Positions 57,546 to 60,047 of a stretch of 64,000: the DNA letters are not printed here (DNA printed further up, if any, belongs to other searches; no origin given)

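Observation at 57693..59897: Head-to-tail fusion of two complete radical-SAM/SPASM maturase units embedded in the repeat-protein array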

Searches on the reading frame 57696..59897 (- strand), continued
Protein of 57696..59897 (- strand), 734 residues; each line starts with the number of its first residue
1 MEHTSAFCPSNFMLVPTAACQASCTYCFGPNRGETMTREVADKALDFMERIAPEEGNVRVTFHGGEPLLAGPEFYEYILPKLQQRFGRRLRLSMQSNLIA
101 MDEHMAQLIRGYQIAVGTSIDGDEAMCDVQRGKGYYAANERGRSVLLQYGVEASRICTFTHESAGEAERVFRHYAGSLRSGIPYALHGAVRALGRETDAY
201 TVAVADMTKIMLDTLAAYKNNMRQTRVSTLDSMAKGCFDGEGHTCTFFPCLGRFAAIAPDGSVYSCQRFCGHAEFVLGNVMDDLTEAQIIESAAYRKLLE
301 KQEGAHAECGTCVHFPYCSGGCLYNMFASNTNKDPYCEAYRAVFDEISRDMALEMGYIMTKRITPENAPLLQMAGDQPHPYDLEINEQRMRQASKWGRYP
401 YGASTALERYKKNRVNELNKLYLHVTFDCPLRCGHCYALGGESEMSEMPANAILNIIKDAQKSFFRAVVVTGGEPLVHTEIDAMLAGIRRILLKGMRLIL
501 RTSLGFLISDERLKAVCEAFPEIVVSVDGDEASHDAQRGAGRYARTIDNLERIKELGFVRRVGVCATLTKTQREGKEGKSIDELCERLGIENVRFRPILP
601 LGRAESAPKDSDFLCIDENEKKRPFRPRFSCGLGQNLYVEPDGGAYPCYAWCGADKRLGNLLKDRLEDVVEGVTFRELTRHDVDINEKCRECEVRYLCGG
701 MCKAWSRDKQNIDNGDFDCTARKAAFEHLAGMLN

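Call 10: find_related_loci(query=A1, collection=genome_contigs, flank=10000)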
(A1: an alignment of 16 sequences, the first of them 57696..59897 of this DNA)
Query A1 (734 aa) in genome_contigs; peptide patterns used: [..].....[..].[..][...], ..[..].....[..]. (x = any residue, [..] = any of these).
599 stretches matched a pattern (row limit reached: there are more); 573 encode a relative of the query (tblastn E <= 1e-3); the best 80 are kept; 79 distinct loci.
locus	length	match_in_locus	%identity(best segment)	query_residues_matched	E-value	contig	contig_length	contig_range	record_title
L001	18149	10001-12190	73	6-734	0e+0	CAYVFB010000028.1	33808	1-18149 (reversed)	MAG TPA_asm: uncultured Ruminiclostridium sp. isolate SRP192927_co6_391 genome assembly, contig: NODE_2251_length_33808_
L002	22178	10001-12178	64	1-726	0e+0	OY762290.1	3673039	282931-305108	MAG: Christensenellaceae bacterium isolate 20c35e01-8a7f-49ef-9147-7de253b6e4f4 genome assembly, chromosome: 1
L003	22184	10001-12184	93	6-734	0e+0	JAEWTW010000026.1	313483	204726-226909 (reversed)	MAG: Bacillota bacterium isolate OH_SDB_160 k127_381545, whole genome shotgun sequence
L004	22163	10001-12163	52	6-734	0e+0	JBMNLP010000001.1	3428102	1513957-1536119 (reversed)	MAG: Christensenellales bacterium isolate SBF912LR0HQ0047 contig_5287, whole genome shotgun sequence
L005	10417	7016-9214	85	1-733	0e+0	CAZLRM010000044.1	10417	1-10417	MAG TPA_asm: uncultured Christensenellaceae bacterium isolate SRP192927_co6_269 genome assembly, contig: NODE_16369_leng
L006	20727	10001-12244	49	5-734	0e+0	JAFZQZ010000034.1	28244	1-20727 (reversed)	MAG: Bacillota bacterium isolate RGIG8018 Water_buffalos_Rumen-1__c365462, whole genome shotgun sequence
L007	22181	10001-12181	46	7-719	0e+0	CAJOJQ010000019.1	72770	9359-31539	uncultured Christensenellaceae bacterium isolate Red_deer_4_mag_93 genome assembly, contig: scaffold_951, whole genome s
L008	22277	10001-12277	42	1-730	0e+0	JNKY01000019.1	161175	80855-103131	Lachnospiraceae bacterium C6A11 T542DRAFT_scaffold00009.9_C, whole genome shotgun sequence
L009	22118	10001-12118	42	7-730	0e+0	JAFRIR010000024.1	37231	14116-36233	MAG: Flexilinea sp. isolate RGIG2505 Goat_Jejunum-3__c70430, whole genome shotgun sequence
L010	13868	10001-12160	40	9-734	2e-170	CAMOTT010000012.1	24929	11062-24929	MAG: uncultured Clostridia bacterium isolate SRR873601_bin.170_metaWRAP_v1.3_MAG genome assembly, contig: NODE_5020_leng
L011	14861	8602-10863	38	11-713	9e-161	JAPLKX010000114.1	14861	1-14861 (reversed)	MAG: Candidatus Hydrogenedentota bacterium isolate LacPavin_0920_SED5_MAG_60_9 LacPavin_0920_SED5_scaffold_508915, whole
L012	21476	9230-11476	40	11-729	8e-158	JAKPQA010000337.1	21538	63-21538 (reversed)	MAG: Armatimonadota bacterium isolate JPNA_maxbin.160 k141_312298, whole genome shotgun sequence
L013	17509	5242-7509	37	11-733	1e-156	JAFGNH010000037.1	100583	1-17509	MAG: Anaerolineales bacterium isolate Zod_Metabat.534 k87_1586428, whole genome shotgun sequence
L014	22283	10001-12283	38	11-729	1e-151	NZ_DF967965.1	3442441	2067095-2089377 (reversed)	Anaerolinea thermolimosa strain IMO-1, whole genome shotgun sequence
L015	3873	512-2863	37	10-729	5e-157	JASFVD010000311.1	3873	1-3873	MAG: Anaerolineae bacterium isolate D1105M20metaG_Bin_119 D1105M20metaG_FD_scaffold_12038_c1, whole genome shotgun seque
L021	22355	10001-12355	34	11-729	3e-146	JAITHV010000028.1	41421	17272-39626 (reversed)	MAG: Coriobacteriales bacterium isolate Pc512_bin90 k119_1413623, whole genome shotgun sequence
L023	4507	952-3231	35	11-727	6e-149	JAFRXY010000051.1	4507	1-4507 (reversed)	MAG: Clostridia bacterium isolate RGIG2899 Goat_Omasum.Co__c1114837, whole genome shotgun sequence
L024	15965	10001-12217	35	8-705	1e-143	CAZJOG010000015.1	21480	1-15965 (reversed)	MAG TPA_asm: uncultured Desulfovibrionaceae bacterium isolate SRP242652_co2_123 genome assembly, contig: NODE_2747_lengt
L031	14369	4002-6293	36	2-723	3e-140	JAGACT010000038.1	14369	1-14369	MAG: Eubacteriaceae bacterium isolate RGIG8324 Water_buffalos_Rumen.Co__c1066306, whole genome shotgun sequence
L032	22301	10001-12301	33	5-729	3e-140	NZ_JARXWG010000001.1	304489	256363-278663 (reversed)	Parabacteroides sp. PF5-9 Ga0505165_01, whole genome shotgun sequence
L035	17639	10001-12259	35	11-719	8e-139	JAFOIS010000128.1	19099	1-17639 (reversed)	MAG: Lachnospiraceae bacterium isolate RGIG504 Dairy_cattle_Duodenum-2__c313243, whole genome shotgun sequence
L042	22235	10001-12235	34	11-714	3e-136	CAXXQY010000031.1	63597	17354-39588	MAG: bacterium isolate 57a1b92f-bc4a-4fd6-9813-ca89f61bdd80 genome assembly, contig: contig_31, whole genome shotgun seq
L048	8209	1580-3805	37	11-713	3e-132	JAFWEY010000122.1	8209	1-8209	MAG: Clostridia bacterium isolate RGIG5678 Sheep_Duodenum.Co__c747377, whole genome shotgun sequence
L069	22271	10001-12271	36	11-720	1e-130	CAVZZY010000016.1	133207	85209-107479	MAG: uncultured Acidobacteriaceae bacterium isolate MFD05580.bin.1.81 genome assembly, contig: contig_48368, whole genom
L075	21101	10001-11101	35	9-729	5e-68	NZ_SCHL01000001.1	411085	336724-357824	Methanosarcina sp. MSH10X1 NODE_1_length_411085_cov_124.843, whole genome shotgun sequence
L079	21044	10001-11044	35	11-702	4e-67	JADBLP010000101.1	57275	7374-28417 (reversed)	MAG: Actinomycetota bacterium isolate Bin4_14.8m NODE_28_length_57275_cov_14.086805, whole genome shotgun sequence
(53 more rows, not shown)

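Call 17: search_protein_families(library=ncbifam, proteins=[L013:7612-8835:+, L069:12444-14078:+, L042:8654-9970:+, L024:8739-9983:+, L001:12213-13418:+, L032:8892-10010:+], max_evalue=0.01)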
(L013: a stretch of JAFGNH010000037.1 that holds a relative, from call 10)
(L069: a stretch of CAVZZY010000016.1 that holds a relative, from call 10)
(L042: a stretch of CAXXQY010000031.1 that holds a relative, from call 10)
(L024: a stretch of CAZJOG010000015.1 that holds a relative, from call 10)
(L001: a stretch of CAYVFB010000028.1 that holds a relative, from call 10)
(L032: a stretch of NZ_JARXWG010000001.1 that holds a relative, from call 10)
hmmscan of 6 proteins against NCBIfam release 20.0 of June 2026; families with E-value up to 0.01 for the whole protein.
L013:7612-8835:+ (407 aa): 9 families
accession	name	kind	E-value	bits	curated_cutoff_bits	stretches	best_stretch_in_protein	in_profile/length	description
NF045915.1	PhycobilmeDegNblB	equivalog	4.9e-22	78.5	300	2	202-313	91-202/214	phycobilisome degradation protein NblB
NF058502.1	phyc_lyase_CpcE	equivalog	2.6e-19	69.7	330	2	207-284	33-116/260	C-phycocyanin alpha-cysteine-84 phycocyanobilin lyase subunit CpcE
NF010374.0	PRK13800.1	equivalog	1.1e-12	47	1196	1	184-336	606-749/898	fumarate reductase/succinate dehydrogenase flavoprotein subunit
TIGR02270.1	TIGR02270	subfamily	9.9e-08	31.4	206.8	1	180-372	55-247/410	TIGR02270 family protein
NF058515.1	phyc_lyase_CpcF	equivalog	3.6e-07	30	220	1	288-340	46-98/200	C-phycocyanin alpha-cysteine-84 phycocyanobilin lyase subunit CpcF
NF007244.0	PRK09687.1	equivalog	2e-06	27.3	275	1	251-343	139-235/285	putative lyase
NF058505.1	phyc_lyase_CpeY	equivalog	4.1e-06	25.6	600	1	227-359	69-204/419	C-phycoerythrin alpha-cysteine-82 phycoerythrobilin lyase CpeY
NF045662.1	DVU0298_fam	equivalog_domain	0.0002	21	75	0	274-318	147-191/213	DVU0298 family protein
NF058534.1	antiphage_HyoA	equivalog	0.0079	13.8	1200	0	308-364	518-575/1430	NACHT domain-containing antiphage protein HyoA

L069:12444-14078:+ (544 aa): 11 families
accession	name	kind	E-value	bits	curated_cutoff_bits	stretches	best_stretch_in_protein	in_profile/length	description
NF058502.1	phyc_lyase_CpcE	equivalog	1.6e-57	195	330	6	198-273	37-119/260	C-phycocyanin alpha-cysteine-84 phycocyanobilin lyase subunit CpcE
NF045915.1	PhycobilmeDegNblB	equivalog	3e-45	154.4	300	4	40-124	122-206/214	phycobilisome degradation protein NblB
NF058515.1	phyc_lyase_CpcF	equivalog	1.2e-36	126.2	220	5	398-516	53-184/200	C-phycocyanin alpha-cysteine-84 phycocyanobilin lyase subunit CpcF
NF010374.0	PRK13800.1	equivalog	8.2e-34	117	1196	3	170-314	747-896/898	fumarate reductase/succinate dehydrogenase flavoprotein subunit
TIGR02270.1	TIGR02270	subfamily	3.8e-18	65.7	206.8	1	167-369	87-288/410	TIGR02270 family protein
NF007244.0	PRK09687.1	equivalog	6.9e-18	64.9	275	3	22-126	134-241/285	putative lyase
NF045662.1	DVU0298_fam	equivalog_domain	9.4e-17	61.3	75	0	211-270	123-187/213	DVU0298 family protein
NF058505.1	phyc_lyase_CpeY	equivalog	2.1e-14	52.9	600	1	243-306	355-415/419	C-phycoerythrin alpha-cysteine-82 phycoerythrobilin lyase CpeY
NF006501.0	PRK08937.3-1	equivalog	1.7e-07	31.4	310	1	53-123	34-105/191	adenylosuccinate lyase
NF011741.1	PRK15194.1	equivalog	5.8e-05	23.1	140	0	72-115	67-110/185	type 1 fimbrial major subunit FimA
NF058534.1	antiphage_HyoA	equivalog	0.0053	14.4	1200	0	220-306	505-593/1430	NACHT domain-containing antiphage protein HyoA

L042:8654-9970:+ (438 aa): 0 families

L024:8739-9983:+ (414 aa): 0 families

L001:12213-13418:+ (401 aa): 0 families

L032:8892-10010:+ (372 aa): 0 families

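Call 31: search_protein_families(library=padloc, proteins=[window:57696-59897:-, L013:7612-8835:+, L013:8921-15349:+, L069:12444-14078:+, L035:12342-13202:+], max_evalue=0.001)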
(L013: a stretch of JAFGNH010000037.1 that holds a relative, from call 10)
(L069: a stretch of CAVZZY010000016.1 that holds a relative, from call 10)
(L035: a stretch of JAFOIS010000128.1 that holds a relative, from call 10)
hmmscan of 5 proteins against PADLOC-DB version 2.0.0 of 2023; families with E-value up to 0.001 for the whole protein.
window:57696-59897:- (734 aa): 3 families
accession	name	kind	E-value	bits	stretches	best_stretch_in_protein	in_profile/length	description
PDLC02903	pVip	-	1.3e-20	72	2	17-134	7-114/257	Viperins not associated with kinases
PDLC02904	pVip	-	3.2e-16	57.6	2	423-551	7-130/262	Viperins associated with kinases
PDLC02905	pVip-kinase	-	1.1e-06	26.3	0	406-535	168-299/474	Viperin-kinase fusion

L013:7612-8835:+ (407 aa): 1 family
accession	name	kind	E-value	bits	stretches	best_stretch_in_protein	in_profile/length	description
PDLC02919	HEAT-ARM_XIII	-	7.3e-18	61.4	1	176-377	290-487/1972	-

L013:8921-15349:+ (2142 aa): 1 family
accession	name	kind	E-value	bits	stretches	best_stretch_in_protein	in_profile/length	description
PDLC02919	HEAT-ARM_XIII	-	9.1e-26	87.6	3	1847-1966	74-184/1972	-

L069:12444-14078:+ (544 aa): 5 families
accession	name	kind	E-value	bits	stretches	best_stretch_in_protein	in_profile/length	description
PDLC02919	HEAT-ARM_XIII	-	1.5e-46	156.5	4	238-369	335-466/1972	-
PDLC02973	WGR_XIII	-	7.5e-14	49.2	2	197-321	129-248/973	-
PDLC01150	HEAT_CxxC_PDDEXK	-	1.1e-13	49.1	2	31-111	6-91/288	HEAT_CxxC_PD-DEXK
PDLC03925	OloA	-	0.00011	19.7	0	180-312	166-267/596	-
PDLC03759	RT_UG21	-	0.00068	16.5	0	235-281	422-468/503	DRT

L035:12342-13202:+ (286 aa): 0 families

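Call 32: search_protein_families(library=pfam, proteins=[L013:8921-15349:+, L021:18723-19850:+, L023:3283-4104:+, L035:12342-13202:+, L031:6362-7444:+, L048:3928-5529:+, L007:8658-9983:+, L010:8827-9981:+], max_evalue=0.001)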
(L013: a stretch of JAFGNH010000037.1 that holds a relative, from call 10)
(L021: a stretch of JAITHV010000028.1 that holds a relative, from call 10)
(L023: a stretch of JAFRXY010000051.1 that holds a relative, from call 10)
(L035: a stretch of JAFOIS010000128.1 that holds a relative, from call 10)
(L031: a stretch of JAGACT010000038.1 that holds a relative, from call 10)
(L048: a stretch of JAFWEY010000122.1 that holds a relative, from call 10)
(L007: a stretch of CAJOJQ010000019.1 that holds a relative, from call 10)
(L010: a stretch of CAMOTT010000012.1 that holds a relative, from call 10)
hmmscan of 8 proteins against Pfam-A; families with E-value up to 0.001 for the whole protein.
L013:8921-15349:+ (2142 aa): 59 families (the best 25 are shown)
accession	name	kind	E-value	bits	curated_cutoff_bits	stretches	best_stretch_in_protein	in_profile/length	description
PF25174.1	Beta-prop_THOC3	-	3.5e-133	443.2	305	7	1826-2037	8-214/272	THOC3 beta-propeller domain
PF25173.1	Beta-prop_WDR3_1st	-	3.8e-124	411.8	154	7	1888-2034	10-153/184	WDR3 first beta-propeller domain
PF24814.1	WD40_Prp19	-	8.6e-99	330.6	320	7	859-1004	45-176/281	Prp19 WD40 domain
PF00400.38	WD40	-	3.3e-88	286.9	27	5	1061-1099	1-39/39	WD domain, G-beta repeat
PF25175.1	Beta-prop_WDR5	-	1.4e-76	258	250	5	1814-2052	4-235/296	WDR5 beta-propeller domain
PF25168.1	Beta-prop_WDR36-Utp21_2nd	-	2.1e-74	251.3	84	4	1841-1934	216-309/335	WDR36/Utp21 second beta-propeller domain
PF24807.1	WD40_CDC20-Fz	-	5.9e-72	242.9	200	5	1797-2011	70-286/292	CDC20/Fizzy WD40 domain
PF25391.1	WD40_Gbeta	-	3.4e-71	240.5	150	5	860-966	181-288/340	G protein beta WD-40 repeat protein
PF23414.1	Beta-prop_EML_2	-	7.5e-65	219.4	90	6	1844-1967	19-142/266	Echinoderm microtubule-associated protein second beta-propeller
PF24817.1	WD40_WDHD1_1st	-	1.7e-61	208.4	109.9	5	865-945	88-168/291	WDHD1 first WD40 domain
PF24796.1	WDR55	-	2.1e-54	185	200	5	1855-1967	43-155/296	WDR55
PF25172.1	Beta-prop_WDR3_2nd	-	3.3e-53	181.2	140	3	1846-1968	156-278/293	WDR3 second beta-propeller domain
PF24805.1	EIF3I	-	8.8e-53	180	200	3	869-964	16-109/324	EIF3I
PF23393.2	Beta-prop_WDR90_POC16_2nd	-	8e-48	163.5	60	4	1878-1968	7-97/291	WDR90/POC16, second beta-propeller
PF25171.1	Beta-prop_WDR36-Utp21_1st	-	1.8e-46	159.1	80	4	1789-1966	72-253/266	WDR36/Utp21 first beta-propeller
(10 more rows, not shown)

L021:18723-19850:+ (375 aa): 4 families
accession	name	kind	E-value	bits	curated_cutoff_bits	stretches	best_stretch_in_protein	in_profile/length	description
PF02518.31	HATPase_c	-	4.9e-32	111.1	26.4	1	258-368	1-109/111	Histidine kinase-, DNA gyrase B-, and HSP90-like ATPase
PF00512.31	HisKA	-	3.3e-15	56.3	26.9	1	149-214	1-65/66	His Kinase A (phospho-acceptor) domain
PF13581.12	HATPase_c_2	-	7.1e-06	26.5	27.4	1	271-344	40-110/127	Histidine kinase-like ATPase domain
PF00672.30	HAMP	-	0.00037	21.2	25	1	104-143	12-51/53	HAMP domain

L023:3283-4104:+ (273 aa): 0 families

L035:12342-13202:+ (286 aa): 0 families

L031:6362-7444:+ (360 aa): 0 families

L048:3928-5529:+ (533 aa): 0 families

L007:8658-9983:+ (441 aa): 1 family
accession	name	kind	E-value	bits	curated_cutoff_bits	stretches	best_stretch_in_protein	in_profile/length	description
PF13646.12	HEAT_2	-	4.9e-05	24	27.7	0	289-337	2-52/88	HEAT repeats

L010:8827-9981:+ (384 aa): 0 families

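Call 56: predict_structure(alignment_id=A1)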
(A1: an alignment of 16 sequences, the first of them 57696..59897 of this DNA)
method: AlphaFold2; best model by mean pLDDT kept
length: 734 residues; sequences in the alignment: 16
mean_pLDDT: 87.7   pTM: 0.87
mean pLDDT of the five models: 87.7, 87.3, 87.2, 85.7, 84.1
residues with pLDDT >= 90: 456; 70-90: 205; 50-70: 58; < 50: 15
segments of 3 or more residues with pLDDT < 50: 1-3, 440-442, 615-621
pLDDT, mean of each block of 10 residues (from residue 1): 66 93 72 90 97 93 91 96 94 95 95 93 92 93 92 93 94 85 92 81 95 97 95 96 90 94 95 96 96 97 92 92 94 93 97 96 94 92 88 82 60 66 88 62 71 96 91 90 96 93 92 96 94 89 95 96 91 93 96 82 63 49 70 80 86 83 91 81 82 85 74 76 85 78
secondary structure, 60 per line:
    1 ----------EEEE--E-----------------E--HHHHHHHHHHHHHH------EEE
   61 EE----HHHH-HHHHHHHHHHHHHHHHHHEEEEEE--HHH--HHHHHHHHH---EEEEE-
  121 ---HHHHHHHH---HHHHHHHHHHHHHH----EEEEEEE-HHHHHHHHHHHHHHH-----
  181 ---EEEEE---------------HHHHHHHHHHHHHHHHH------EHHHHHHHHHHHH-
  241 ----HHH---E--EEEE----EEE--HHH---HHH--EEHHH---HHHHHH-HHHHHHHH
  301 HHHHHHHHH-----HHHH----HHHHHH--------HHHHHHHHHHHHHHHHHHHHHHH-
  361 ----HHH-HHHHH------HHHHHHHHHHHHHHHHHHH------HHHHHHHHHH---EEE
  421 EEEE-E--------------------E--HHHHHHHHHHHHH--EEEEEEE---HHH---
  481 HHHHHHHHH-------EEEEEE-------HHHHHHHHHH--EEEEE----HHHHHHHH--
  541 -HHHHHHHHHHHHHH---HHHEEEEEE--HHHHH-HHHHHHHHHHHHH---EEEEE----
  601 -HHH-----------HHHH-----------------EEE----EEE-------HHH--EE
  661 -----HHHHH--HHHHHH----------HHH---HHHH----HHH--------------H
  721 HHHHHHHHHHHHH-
elements in order (helices of 4 or more, strands of 3 or more residues): E11-14 H38-51 E58-62 H67-70 H72-89 E90-95 H103-111 E115-119 H124-131 H135-148 E153-159 H161-175 E184-188 H204-220 H228-239 E254-257 E262-264 H286-291 H293-309 H315-318 H323-328 H337-359 H369-373 H380-398 H405-414 E418-424 H450-462 E465-471 H481-489 E497-502 H510-519 E522-526 H531-538 H542-555 E562-567 H570-574 H576-588 E592-596 H616-619 E637-639 E644-646 H666-670 H673-678 H695-698 H720-733
